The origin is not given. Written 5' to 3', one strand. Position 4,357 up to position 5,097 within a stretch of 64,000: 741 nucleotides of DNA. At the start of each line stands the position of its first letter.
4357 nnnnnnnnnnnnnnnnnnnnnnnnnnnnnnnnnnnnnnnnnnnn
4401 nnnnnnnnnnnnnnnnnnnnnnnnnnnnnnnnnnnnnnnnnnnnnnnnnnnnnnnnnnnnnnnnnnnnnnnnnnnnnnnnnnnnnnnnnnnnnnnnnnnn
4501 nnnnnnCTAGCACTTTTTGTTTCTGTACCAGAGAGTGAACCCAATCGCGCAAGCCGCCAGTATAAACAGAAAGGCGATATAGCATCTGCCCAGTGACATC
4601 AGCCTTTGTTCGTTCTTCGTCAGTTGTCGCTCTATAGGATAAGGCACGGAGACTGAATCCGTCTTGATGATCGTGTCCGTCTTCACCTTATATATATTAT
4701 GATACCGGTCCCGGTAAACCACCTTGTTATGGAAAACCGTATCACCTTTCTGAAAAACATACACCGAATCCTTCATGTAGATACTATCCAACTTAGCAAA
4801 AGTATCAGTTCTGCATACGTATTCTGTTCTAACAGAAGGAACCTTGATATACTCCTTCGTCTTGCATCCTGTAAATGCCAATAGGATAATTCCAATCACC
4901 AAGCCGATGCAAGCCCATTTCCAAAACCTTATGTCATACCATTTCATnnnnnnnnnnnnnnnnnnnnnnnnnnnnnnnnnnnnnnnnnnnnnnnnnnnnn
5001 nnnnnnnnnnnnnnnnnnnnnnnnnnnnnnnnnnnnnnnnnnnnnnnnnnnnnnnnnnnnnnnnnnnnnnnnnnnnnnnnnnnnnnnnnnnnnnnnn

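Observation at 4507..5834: Compact lysis cassette: holin, T7-lysozyme-type amidase and a candidate unimolecular spanin, followed by an HTH gene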

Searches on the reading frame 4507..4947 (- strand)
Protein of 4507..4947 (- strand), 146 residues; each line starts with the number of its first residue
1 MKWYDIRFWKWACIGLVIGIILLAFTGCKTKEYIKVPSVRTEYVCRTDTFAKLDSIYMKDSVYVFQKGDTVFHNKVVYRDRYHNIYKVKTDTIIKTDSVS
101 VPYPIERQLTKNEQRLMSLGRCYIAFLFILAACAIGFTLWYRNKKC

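Call 3: search_protein_families(library=pfam, proteins=[window:4507-4947:-], max_evalue=0.1)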
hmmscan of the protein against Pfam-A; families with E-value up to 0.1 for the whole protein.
window:4507-4947:- (146 aa): 0 families

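Call 4: search_protein_families(library=phrogs, proteins=[window:4507-4947:-], max_evalue=0.1)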
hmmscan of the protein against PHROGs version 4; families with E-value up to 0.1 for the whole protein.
window:4507-4947:- (146 aa): 1 family
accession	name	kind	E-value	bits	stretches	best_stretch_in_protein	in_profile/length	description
phrog_6360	-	unknown function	0.01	17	1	16-89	5-69/122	-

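Call 8: find_homologous_proteins(query=window:4507-4947:-, max_evalue=0.01)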
Query window:4507-4947:- (146 aa): 286 proteins with E <= 0.01 among 303 candidates; the best 120 are listed.
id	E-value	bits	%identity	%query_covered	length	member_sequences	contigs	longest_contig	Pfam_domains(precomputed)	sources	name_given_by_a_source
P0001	1.2e-92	326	97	100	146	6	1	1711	-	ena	-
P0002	3.1e-92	325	96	100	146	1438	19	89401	-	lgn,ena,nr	nr:MAG: hypothetical protein [Bacteriophage sp.]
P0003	3.7e-92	324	97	100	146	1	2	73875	-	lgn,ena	-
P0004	8.2e-92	323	96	100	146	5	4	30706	-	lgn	-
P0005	9.8e-92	323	95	100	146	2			-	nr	nr:MAG: hypothetical protein [Bacteriophage sp.]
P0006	1.1e-91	323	95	100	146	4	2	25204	-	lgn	-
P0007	2.2e-91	322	95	100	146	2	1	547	-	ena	-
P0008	2.4e-91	322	95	100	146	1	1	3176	-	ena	-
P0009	3.0e-91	322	96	100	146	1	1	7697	-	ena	-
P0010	4.3e-91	321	97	100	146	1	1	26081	-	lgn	-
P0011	5.4e-91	321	97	100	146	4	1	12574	-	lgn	-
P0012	1.3e-90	320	95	100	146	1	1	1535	-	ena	-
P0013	1.6e-90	319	96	100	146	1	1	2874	-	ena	-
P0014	4.3e-90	318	94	100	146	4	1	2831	-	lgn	-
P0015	6.2e-90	317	96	100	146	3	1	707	-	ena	-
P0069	6.0e-60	220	70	91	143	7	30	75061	-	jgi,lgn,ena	-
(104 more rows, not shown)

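Call 22: find_encoding_contigs(protein=P0069, flank=5000, max_places=4)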
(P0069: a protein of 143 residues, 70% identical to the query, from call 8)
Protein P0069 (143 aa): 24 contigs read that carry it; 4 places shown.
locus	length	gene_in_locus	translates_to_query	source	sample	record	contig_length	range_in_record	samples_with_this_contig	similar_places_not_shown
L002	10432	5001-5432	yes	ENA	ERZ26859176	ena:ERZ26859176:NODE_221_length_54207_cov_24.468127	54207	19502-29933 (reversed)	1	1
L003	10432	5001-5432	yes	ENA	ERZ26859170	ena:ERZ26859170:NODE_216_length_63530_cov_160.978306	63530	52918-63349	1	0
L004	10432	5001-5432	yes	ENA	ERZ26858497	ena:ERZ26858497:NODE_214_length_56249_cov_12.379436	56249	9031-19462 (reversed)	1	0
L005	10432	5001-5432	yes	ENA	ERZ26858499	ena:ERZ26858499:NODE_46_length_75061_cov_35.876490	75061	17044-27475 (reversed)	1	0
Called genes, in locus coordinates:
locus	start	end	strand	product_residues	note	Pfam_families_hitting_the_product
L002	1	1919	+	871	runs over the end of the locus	-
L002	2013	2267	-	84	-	-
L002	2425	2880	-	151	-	-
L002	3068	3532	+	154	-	-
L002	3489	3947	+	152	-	PF25223:DUF7841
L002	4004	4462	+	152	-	-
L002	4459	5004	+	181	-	PF00182:Glyco_hydro_19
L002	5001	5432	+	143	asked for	-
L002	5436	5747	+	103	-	-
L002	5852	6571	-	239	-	PF09669:Phage_pRha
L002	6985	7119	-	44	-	-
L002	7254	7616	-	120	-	PF09643:YopX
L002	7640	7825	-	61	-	-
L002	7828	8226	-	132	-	-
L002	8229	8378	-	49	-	-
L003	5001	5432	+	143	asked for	-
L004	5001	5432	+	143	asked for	-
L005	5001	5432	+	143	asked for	-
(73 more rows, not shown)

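Call 26: predict_structure(alignment_id=A1)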
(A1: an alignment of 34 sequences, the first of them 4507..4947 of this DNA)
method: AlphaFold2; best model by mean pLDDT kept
length: 146 residues; sequences in the alignment: 34
mean_pLDDT: 57.4   pTM: 0.26
mean pLDDT of the five models: 57.4, 56.2, 55.5, 54.8, 53.0
residues with pLDDT >= 90: 2; 70-90: 52; 50-70: 15; < 50: 77
segments of 3 or more residues with pLDDT < 50: 29-88, 91-105
pLDDT, mean of each block of 10 residues (from residue 1): 68 83 66 36 32 38 38 44 47 45 54 77 87 86 65
secondary structure, 60 per line:
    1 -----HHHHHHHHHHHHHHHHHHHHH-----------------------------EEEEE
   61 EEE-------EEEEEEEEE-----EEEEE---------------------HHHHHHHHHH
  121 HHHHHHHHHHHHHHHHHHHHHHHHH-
elements in order: H6-26 E56-63 E71-79 E85-89 H111-145

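Call 28: search_solved_structures(query=A1, max_evalue=10)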
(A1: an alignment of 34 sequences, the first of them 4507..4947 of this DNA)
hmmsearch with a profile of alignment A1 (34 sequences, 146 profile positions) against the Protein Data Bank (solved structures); distinct sequences matched with E-value up to 10: 0.

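Call 29: search_protein_families(library=ncbifam, proteins=[window:4507-4947:-], max_evalue=0.1)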
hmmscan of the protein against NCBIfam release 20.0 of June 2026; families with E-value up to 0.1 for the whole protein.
window:4507-4947:- (146 aa): 0 families

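Call 31: search_protein_representatives(alignment_id=A1)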
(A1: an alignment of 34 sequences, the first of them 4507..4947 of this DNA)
Query: 34 sequences, 146 profile positions. Proteins with E-value up to 0.001 (for the whole library): 2634; up to 1e-10: 659; up to 1e-30: 19. The best 150 are listed.
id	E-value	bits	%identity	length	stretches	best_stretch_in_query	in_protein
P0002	9.0e-76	269.0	-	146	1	1-146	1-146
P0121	1.3e-51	190.6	-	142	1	14-146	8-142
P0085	3.4e-51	189.2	-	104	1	1-100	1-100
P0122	1.5e-50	187.2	-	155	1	11-146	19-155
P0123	2.3e-49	183.3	-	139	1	15-144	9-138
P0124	2.9e-47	176.5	-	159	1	1-146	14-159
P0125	3.9e-45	169.6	-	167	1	8-145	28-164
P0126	4.8e-43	162.8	-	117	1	1-94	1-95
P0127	6.3e-41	155.9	-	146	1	11-146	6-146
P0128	3.7e-35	137.2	-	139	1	16-144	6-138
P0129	9.3e-35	135.9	-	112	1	1-77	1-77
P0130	4.5e-33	130.5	-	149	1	1-133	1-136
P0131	7.2e-33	129.8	-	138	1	17-132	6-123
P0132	1.6e-32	128.7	-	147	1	12-141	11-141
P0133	3.1e-32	127.7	-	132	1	16-141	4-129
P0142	1.2e-29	119.4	-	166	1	14-138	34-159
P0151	4.0e-28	114.4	-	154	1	9-135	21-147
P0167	1.1e-25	106.5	-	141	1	15-140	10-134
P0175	7.1e-25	103.9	-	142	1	11-139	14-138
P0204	2.4e-21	92.4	-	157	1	9-139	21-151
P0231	3.0e-19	85.6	-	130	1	17-142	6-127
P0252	2.7e-18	82.5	-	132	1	9-145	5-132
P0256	3.6e-18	82.1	-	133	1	14-138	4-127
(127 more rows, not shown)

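Call 36: find_related_loci(query=A1, collection=viral_contigs, flank=3000)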
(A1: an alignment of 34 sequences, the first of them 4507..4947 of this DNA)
Query A1 (146 aa) in viral_contigs; peptide patterns used: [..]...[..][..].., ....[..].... (x = any residue, [..] = any of these).
244 stretches matched a pattern; 162 encode a relative of the query (tblastn E <= 1e-3); the best 80 are kept; 80 distinct loci.
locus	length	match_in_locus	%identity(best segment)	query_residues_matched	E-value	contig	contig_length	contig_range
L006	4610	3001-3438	99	1-146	2e-97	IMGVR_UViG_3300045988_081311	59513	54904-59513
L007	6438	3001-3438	99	1-146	3e-97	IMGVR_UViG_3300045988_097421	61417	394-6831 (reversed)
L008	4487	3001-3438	99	1-146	2e-97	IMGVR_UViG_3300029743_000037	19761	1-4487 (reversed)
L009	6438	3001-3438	99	1-146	3e-97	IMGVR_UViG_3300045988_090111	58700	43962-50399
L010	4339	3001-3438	99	1-146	4e-97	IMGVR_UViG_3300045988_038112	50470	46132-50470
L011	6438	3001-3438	98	1-146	1e-96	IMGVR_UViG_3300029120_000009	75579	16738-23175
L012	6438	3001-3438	99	1-146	1e-96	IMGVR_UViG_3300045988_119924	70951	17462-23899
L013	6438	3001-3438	99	1-146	9e-97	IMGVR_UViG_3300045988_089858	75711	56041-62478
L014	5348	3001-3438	98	1-146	2e-96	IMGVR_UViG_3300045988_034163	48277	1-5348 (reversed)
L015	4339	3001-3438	98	1-146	1e-96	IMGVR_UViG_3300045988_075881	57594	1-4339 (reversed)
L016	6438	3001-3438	99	1-146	2e-96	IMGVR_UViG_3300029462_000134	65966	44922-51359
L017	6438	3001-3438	98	1-146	5e-96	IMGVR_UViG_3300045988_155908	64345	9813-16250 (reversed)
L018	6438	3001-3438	98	1-146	5e-96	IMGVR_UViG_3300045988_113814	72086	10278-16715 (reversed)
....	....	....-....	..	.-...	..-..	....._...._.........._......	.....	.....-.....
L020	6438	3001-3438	97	1-146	6e-96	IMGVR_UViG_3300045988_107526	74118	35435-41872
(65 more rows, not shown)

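Call 39: find_related_loci(query=A3, collection=genome_contigs, flank=4000)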
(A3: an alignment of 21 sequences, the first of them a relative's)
Query A3 (154 aa) in genome_contigs; peptide patterns used: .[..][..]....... (x = any residue, [..] = any of these).
194 stretches matched a pattern; 188 encode a relative of the query (tblastn E <= 1e-3); the best 80 are kept; 80 distinct loci.
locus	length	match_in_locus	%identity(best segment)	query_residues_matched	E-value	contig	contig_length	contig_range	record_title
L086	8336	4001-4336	46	20-131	2e-32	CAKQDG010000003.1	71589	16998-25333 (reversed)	MAG: uncultured Prevotella sp. isolate REFINED_METABAT215_TOP10_CONTIGS_1500_ASSEMBLY_K77_MERGED__Hadza_MoBio_hadza-E-H_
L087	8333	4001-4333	41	39-149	2e-30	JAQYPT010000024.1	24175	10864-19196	MAG: Prevotellaceae bacterium isolate SUG2085 k141_267583, whole genome shotgun sequence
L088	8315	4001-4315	49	31-136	2e-29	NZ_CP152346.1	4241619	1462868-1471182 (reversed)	Segatella copri strain HDE04 chromosome, complete genome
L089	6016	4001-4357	37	31-149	1e-28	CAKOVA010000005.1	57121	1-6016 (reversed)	MAG: uncultured Prevotella sp. isolate REFINED_METABAT215_TOP10_CONTIGS_1500_ASSEMBLY_K77_MERGED__Hadza_MoBio_hadza-E-H_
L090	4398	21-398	42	15-147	2e-26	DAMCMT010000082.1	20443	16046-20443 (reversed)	MAG TPA_asm: Bacteroides sp. isolate CTOTU49885 NODE_191_length_20443_cov_3.628801, whole genome shotgun sequence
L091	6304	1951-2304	39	40-153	2e-26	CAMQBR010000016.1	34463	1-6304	MAG TPA_asm: uncultured Prevotella sp. isolate SRR16916874_bin.13_metaWRAP_v1.3_MAG genome assembly, contig: ERZ11466558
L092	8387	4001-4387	40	6-147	3e-26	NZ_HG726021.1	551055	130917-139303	Bacteroides neonati strain MS4, whole genome shotgun sequence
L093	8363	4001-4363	44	27-147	5e-26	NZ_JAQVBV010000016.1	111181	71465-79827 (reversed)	MAG: Bacteroides sp. isolate STD2_73 NODE_523_length_111181_cov_8.420219_Sandtown_D2, whole genome shotgun sequence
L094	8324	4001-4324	46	39-146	3e-25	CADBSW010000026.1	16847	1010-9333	MAG: uncultured Prevotellaceae bacterium isolate RUG14277 genome assembly, contig: RUG14277_asm_26, whole genome shotgun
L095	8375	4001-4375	42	25-149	5e-25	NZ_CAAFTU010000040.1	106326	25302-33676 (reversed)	MAG: uncultured Bacteroides sp. isolate HGM04651, whole genome shotgun sequence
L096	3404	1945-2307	43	27-147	5e-25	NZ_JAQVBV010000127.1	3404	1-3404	MAG: Bacteroides sp. isolate STD2_73 NODE_136886_length_3404_cov_9.951175_Sandtown_D2, whole genome shotgun sequence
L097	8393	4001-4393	40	18-152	1e-24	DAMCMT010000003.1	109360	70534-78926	MAG TPA_asm: Bacteroides sp. isolate CTOTU49885 NODE_45_length_109360_cov_3.870052, whole genome shotgun sequence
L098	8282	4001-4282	44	33-133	2e-24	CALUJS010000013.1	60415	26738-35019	MAG: uncultured Phocaeicola sp. isolate BRZ_LA__bin4 genome assembly, contig: BRZ_LA__NODE_262_length_60415_cov_7.504955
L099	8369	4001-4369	43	30-149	4e-27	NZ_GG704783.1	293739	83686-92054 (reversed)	Hallella bergensis DSM 17361 SCAFFOLD4, whole genome shotgun sequence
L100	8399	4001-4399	40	15-148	2e-23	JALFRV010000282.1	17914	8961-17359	MAG: Prevotella sp. isolate SUG954 k141_769043, whole genome shotgun sequence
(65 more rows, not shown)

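Call 43: search_protein_families(library=pfam, alignment_id=A4, max_evalue=0.001)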
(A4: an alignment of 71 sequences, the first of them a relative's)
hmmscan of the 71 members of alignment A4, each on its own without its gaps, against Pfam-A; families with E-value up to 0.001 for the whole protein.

A. member 1, L088:3391-3936:+ (182 aa): 1 family
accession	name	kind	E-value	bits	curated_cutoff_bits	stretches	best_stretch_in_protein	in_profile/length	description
PF00182.24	Glyco_hydro_19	-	5e-07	30.2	25.5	1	38-140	50-156/232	Chitinase class I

B. families by the number of members that match (of 71 scanned): 19 families
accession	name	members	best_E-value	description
PF01510.30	Amidase_2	9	2.2e-18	N-acetylmuramoyl-L-alanine amidase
PF00959.24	Phage_lysozyme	8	1.6e-43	Phage lysozyme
PF08291.16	Peptidase_M15_3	7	8.4e-22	Peptidase M15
PF01520.23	Amidase_3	6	8.2e-29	N-acetylmuramoyl-L-alanine amidase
PF18925.5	DUF5675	5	3.2e-34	Family of unknown function (DUF5675)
PF00182.24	Glyco_hydro_19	3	5e-07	Chitinase class I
PF05838.17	Glyco_hydro_108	2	1.8e-24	Glycosyl hydrolase 108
PF01832.25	Glucosaminidase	2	3.2e-20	Mannosyl-glycoprotein endo-beta-N-acetylglucosaminidase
PF09374.15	PG_binding_3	2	4.7e-16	Predicted Peptidoglycan domain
PF06114.19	Peptidase_M78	2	6.2e-15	IrrE N-terminal-like domain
PF01381.28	HTH_3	2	3.1e-09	Helix-turn-helix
PF13784.11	Fic_N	1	5.9e-26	Fic/DOC family N-terminal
PF13274.11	SocA_Panacea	1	3.4e-19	Antitoxin SocA-like, Panacea domain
PF02661.23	Fic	1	1.4e-18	Fic/DOC family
PF13560.12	HTH_31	1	1.3e-06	Helix-turn-helix domain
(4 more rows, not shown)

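Call 47: search_dna_similar(query=window:4507-4947:-, collection=phages, mode=protein, max_evalue=0.001, max_rows=40)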
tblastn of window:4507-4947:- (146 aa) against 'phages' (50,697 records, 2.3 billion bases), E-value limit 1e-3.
Records with a match: 6; places in all: 6; records where one place covers at least 80% of the query: 0.
Best place of each record, by identity: <60% 6.
By first word of the organism name: Bacteriophage 3; uncultured 2; Dulem 1.
By host as written in the record: - 5; Eulemur fulvus collaris 1.
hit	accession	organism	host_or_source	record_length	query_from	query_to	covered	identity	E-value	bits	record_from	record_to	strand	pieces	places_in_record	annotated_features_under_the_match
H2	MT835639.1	Bacteriophage sp.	human fecal samples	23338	16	120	72%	46.8%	9e-14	72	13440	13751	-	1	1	record has no annotation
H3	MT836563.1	Bacteriophage sp.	human fecal samples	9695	16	120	72%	41.9%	5e-13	70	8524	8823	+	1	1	record has no annotation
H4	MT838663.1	Bacteriophage sp.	human fecal samples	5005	16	106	62%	39.2%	4e-9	59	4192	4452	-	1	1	record has no annotation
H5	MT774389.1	uncultured phage cr116_1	human feces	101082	22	120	68%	35.5%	2e-6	51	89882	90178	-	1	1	hypothetical protein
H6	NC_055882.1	uncultured phage cr116_1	human feces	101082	22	120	68%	35.5%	2e-6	51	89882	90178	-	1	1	hypothetical protein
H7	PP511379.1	Dulem virus 40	Eulemur fulvus collaris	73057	27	120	64%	30.5%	5e-5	47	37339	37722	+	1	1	hypothetical protein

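Call 48: get_annotated_region(hit=H6, flank=2500)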
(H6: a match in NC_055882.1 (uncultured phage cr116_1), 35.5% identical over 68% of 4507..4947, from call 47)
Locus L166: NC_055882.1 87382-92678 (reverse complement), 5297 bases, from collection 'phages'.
description: CrAssphage cr116_1, complete genome.
organism: uncultured phage cr116_1 (NCBI taxid 2772073)
taxonomy: Viruses; Duplodnaviria; Heunggongvirae; Uroviricota; Caudoviricetes; Crassvirales; Steigviridae; Asinivirinae; Pamirivirus; Pamirivirus faecium
host: -; source: human feces; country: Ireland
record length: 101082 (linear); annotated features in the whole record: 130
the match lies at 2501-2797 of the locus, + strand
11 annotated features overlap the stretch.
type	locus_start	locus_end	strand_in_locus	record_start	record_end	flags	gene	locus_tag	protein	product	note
CDS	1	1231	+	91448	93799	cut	-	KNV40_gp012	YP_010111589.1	hypothetical protein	gp_24167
CDS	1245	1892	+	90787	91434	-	-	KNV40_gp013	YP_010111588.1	hypothetical protein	gp_24166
CDS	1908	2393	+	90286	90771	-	-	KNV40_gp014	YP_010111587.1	hypothetical protein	gp_24165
CDS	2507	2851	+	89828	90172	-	-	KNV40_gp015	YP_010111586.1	hypothetical protein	gp_24164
CDS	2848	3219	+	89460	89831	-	-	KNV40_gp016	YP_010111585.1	lysis regulatory protein/holin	gp_24163; Phage lysis regulatory protein/holin [phiCrAss001]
CDS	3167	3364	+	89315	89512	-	-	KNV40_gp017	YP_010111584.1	hypothetical protein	gp_24162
CDS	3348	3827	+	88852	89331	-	-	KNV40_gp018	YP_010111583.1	L,D-carboxypeptidase/transpeptidase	gp_24161; L,D-carboxypeptidase/Transpeptidase [phiCrAss001]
CDS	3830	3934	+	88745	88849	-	-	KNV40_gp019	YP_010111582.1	hypothetical protein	gp_24160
CDS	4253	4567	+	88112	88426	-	-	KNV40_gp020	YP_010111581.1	terminase small subunit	gp_24159; Excisionase, terminase small subunit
CDS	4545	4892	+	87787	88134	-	-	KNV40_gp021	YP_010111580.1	VOG3488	gp_24158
CDS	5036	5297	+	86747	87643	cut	-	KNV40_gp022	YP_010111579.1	spike protein/glycoprotein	gp_24157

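Call 49: get_annotated_region(hit=H7, flank=2500)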
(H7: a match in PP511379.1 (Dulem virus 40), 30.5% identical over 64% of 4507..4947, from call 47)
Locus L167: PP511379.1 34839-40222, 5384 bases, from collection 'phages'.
description: Dulem virus 40 isolate Duke_21_1, complete genome.
organism: Dulem virus 40 (NCBI taxid 3145758)
taxonomy: Viruses; Duplodnaviria; Heunggongvirae; Uroviricota; Caudoviricetes
host: Eulemur fulvus collaris; source: feces; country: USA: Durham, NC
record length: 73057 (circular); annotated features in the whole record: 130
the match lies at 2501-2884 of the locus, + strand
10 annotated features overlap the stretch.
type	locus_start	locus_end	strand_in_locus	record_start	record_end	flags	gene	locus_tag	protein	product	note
CDS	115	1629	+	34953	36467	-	-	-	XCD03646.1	hypothetical protein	-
CDS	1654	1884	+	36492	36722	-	-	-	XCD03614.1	hypothetical protein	-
CDS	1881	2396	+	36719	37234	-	-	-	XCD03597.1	endodeoxyribonuclease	-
CDS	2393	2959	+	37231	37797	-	-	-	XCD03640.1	hypothetical protein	-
CDS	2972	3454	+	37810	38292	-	-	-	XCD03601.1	holin protein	-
CDS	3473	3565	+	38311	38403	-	-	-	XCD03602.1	hypothetical protein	-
CDS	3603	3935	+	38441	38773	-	-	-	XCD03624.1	hypothetical protein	-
CDS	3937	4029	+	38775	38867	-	-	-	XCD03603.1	hypothetical protein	-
CDS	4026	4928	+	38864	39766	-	-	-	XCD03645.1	hypothetical protein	-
CDS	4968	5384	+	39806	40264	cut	-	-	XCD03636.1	hypothetical protein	-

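Call 56: search_protein_families(library=phrogs, alignment_id=A2, max_evalue=0.001)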
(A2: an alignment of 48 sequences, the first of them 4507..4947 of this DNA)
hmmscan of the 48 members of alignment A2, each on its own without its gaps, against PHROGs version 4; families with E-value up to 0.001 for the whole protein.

A. member 1, window:4507-4947:- (146 aa): 0 families

B. families by the number of members that match (of 48 scanned): 0 families
